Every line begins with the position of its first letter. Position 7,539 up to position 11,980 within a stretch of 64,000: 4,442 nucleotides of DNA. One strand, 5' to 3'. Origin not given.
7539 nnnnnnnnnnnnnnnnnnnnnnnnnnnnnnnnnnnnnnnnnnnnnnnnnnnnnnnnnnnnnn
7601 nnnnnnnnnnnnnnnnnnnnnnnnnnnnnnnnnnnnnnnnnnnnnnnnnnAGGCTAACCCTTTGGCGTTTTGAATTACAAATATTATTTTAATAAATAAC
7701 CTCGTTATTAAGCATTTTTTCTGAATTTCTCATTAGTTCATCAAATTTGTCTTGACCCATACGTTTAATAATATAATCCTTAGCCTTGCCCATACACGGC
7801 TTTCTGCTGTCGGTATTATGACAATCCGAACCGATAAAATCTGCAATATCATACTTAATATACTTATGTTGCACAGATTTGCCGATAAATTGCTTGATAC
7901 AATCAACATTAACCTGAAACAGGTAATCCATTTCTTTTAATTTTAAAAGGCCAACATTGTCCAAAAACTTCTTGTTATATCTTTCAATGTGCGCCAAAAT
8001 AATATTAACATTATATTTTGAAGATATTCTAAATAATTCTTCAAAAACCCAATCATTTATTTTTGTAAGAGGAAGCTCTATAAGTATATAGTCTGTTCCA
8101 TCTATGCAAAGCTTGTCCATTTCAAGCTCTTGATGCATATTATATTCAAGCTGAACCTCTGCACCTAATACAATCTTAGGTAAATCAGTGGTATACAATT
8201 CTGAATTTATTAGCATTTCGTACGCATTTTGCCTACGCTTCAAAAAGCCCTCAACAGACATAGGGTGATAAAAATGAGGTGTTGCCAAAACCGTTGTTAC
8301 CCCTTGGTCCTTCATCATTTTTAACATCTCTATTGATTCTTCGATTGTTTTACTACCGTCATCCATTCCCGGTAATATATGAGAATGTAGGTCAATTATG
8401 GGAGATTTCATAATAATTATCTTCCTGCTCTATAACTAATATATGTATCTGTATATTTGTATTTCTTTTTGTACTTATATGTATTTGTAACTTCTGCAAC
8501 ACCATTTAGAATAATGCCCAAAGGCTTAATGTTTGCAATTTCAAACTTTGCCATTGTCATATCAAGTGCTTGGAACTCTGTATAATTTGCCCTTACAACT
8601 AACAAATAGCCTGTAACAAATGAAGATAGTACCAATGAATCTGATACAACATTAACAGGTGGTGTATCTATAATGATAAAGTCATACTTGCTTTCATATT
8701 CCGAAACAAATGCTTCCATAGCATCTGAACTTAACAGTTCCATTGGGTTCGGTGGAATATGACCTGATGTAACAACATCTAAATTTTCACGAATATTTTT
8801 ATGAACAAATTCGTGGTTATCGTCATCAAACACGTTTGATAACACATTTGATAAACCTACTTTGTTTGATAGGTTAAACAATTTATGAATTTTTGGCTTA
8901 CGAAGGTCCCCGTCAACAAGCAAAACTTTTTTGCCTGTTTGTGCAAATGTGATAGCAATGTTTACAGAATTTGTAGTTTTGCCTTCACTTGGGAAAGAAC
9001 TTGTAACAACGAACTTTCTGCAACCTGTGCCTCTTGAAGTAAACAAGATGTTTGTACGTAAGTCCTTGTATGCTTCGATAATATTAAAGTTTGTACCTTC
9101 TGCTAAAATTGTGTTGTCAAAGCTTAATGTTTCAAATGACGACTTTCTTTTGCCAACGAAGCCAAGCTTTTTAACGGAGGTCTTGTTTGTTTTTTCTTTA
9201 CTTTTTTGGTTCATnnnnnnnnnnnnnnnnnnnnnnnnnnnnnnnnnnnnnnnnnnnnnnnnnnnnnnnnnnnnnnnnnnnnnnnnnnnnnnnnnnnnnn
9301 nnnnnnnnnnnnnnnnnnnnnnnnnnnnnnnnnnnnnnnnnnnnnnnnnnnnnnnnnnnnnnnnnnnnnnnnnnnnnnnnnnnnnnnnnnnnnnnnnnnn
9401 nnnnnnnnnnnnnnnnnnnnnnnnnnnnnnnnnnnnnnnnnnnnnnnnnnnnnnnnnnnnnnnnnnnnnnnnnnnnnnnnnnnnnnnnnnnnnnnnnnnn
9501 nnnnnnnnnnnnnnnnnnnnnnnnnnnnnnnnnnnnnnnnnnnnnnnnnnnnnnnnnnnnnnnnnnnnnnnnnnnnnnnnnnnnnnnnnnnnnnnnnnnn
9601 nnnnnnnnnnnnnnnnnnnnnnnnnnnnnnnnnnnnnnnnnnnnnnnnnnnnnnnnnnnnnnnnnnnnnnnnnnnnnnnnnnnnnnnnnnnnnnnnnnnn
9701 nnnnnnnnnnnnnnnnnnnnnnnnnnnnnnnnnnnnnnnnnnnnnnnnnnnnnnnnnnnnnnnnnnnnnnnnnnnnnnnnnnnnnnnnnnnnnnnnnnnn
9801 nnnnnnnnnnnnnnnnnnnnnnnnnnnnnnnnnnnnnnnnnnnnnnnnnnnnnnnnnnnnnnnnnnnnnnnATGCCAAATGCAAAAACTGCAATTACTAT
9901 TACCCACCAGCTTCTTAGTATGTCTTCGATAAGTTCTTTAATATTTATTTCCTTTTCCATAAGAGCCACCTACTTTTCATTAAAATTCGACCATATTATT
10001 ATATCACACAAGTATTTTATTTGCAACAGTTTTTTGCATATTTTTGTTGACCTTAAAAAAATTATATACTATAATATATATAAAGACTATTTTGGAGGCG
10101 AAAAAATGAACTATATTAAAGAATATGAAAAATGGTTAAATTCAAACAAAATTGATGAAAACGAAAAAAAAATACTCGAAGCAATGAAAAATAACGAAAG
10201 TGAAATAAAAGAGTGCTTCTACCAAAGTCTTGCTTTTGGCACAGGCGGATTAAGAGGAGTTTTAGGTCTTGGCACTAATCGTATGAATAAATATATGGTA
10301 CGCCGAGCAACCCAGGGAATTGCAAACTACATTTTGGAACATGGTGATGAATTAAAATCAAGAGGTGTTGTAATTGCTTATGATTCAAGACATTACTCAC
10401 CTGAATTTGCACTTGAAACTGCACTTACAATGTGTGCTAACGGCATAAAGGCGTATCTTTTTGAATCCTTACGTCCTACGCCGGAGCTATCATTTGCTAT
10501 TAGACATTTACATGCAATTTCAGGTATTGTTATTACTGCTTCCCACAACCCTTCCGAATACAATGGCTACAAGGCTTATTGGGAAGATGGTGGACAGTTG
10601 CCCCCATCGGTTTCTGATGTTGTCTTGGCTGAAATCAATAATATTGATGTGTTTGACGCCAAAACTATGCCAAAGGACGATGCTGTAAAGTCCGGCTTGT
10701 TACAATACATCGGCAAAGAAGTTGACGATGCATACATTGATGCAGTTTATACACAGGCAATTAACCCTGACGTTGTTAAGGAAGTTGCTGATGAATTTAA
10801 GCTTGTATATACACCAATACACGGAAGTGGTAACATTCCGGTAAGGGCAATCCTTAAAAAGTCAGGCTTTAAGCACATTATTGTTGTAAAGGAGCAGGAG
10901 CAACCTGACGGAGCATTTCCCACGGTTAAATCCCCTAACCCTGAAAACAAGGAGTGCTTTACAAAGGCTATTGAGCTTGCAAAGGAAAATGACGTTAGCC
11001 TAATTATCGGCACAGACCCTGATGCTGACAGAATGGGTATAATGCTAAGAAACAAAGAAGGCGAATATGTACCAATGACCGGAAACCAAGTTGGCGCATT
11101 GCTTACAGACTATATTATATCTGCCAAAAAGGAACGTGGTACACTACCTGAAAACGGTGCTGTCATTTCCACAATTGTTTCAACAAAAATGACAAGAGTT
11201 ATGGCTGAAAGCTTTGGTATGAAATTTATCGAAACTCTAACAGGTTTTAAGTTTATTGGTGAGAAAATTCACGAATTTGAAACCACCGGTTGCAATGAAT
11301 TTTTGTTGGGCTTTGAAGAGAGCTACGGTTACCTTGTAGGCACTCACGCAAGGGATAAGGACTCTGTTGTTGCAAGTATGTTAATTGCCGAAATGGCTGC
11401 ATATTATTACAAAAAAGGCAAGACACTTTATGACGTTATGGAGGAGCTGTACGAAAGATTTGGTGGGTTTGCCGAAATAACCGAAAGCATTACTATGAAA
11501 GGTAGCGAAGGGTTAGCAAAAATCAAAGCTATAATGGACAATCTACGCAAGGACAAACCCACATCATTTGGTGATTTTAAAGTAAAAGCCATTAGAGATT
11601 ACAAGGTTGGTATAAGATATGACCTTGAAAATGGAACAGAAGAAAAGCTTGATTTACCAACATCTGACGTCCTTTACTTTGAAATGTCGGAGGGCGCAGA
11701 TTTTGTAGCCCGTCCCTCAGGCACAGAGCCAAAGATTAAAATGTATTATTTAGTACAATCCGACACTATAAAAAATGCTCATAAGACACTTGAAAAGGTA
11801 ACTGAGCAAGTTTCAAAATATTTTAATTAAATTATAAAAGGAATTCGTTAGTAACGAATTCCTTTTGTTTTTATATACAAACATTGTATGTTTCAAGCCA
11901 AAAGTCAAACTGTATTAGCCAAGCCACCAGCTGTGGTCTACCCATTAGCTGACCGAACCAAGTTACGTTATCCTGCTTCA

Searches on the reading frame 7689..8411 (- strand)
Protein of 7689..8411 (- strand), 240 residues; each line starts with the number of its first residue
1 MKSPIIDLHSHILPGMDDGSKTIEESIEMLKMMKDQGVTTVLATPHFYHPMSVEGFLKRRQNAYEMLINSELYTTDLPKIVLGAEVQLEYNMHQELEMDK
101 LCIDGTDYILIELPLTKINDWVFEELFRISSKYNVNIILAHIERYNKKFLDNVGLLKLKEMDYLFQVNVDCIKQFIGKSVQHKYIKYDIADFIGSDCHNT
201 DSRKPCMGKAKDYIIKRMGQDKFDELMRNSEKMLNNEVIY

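Call 34: search_protein_families(library=pfam, proteins=[window:7689-8411:-], max_evalue=0.00001)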
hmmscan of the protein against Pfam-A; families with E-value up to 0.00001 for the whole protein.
window:7689-8411:- (240 aa): 1 family
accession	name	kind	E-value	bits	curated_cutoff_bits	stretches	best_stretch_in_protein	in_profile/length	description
PF19567.5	CpsB_CapC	-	1.7e-45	155.7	27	1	5-234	1-233/234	Capsular polysaccharide synthesis, CpsB/CapC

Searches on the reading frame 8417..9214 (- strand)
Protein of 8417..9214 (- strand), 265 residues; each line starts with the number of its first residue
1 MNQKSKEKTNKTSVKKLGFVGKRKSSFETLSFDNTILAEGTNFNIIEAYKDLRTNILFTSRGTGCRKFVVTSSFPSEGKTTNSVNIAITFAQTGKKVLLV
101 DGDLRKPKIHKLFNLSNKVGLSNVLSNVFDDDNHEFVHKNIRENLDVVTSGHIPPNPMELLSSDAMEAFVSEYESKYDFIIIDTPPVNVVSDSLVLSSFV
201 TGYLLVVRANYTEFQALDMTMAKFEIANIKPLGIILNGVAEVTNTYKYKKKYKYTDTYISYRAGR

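Call 34: search_protein_families(library=pfam, proteins=[window:8417-9214:-], max_evalue=0.00001)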
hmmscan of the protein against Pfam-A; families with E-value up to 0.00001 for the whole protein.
window:8417-9214:- (265 aa): 4 families
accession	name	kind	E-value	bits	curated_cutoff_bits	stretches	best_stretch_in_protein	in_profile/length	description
PF13614.12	AAA_31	-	9.7e-15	55.4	27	1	78-188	14-129/177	AAA domain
PF10609.15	ParA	-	1e-08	35.3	27.1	1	69-239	7-175/246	NUBPL iron-transfer P-loop NTPase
PF01656.29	CbiA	-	6.3e-07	29.8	25.4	1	77-242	10-86/125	CobQ/CobB/MinD/ParA nucleotide binding domain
PF09140.17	MipZ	-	2e-06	27.7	20.7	1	76-186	11-109/262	ATPase MipZ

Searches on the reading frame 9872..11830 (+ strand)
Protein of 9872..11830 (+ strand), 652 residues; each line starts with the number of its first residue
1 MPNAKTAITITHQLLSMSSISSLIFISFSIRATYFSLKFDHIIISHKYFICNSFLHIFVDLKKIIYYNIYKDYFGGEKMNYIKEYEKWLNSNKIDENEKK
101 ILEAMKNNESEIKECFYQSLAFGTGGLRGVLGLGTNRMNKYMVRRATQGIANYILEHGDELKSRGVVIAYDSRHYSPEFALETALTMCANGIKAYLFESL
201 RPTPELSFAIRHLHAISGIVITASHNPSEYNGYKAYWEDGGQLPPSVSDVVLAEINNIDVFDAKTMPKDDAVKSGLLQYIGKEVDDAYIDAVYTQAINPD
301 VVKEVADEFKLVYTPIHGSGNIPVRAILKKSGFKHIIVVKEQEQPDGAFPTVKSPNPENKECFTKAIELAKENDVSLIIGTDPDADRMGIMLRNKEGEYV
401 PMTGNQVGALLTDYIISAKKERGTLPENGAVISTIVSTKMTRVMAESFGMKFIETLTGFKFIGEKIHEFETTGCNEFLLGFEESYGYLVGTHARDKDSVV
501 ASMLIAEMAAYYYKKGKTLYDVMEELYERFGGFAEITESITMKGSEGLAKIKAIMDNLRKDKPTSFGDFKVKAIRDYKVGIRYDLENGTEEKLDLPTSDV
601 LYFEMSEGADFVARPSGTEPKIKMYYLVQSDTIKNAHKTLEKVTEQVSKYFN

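Call 34: search_protein_families(library=pfam, proteins=[window:9872-11830:+], max_evalue=0.00001)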
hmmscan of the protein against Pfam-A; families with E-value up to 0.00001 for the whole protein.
window:9872-11830:+ (652 aa): 3 families
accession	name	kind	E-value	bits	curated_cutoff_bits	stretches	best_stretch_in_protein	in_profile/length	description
PF02878.22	PGM_PMM_I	-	3.3e-41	140.6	22.5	1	121-259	3-135/138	Phosphoglucomutase/phosphomannomutase, alpha/beta/alpha domain I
PF02879.22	PGM_PMM_II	-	1.9e-25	89.8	29.3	1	287-391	2-99/103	Phosphoglucomutase/phosphomannomutase, alpha/beta/alpha domain II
PF02880.22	PGM_PMM_III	-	8.9e-24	84.3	20.7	1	404-530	2-115/115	Phosphoglucomutase/phosphomannomutase, alpha/beta/alpha domain III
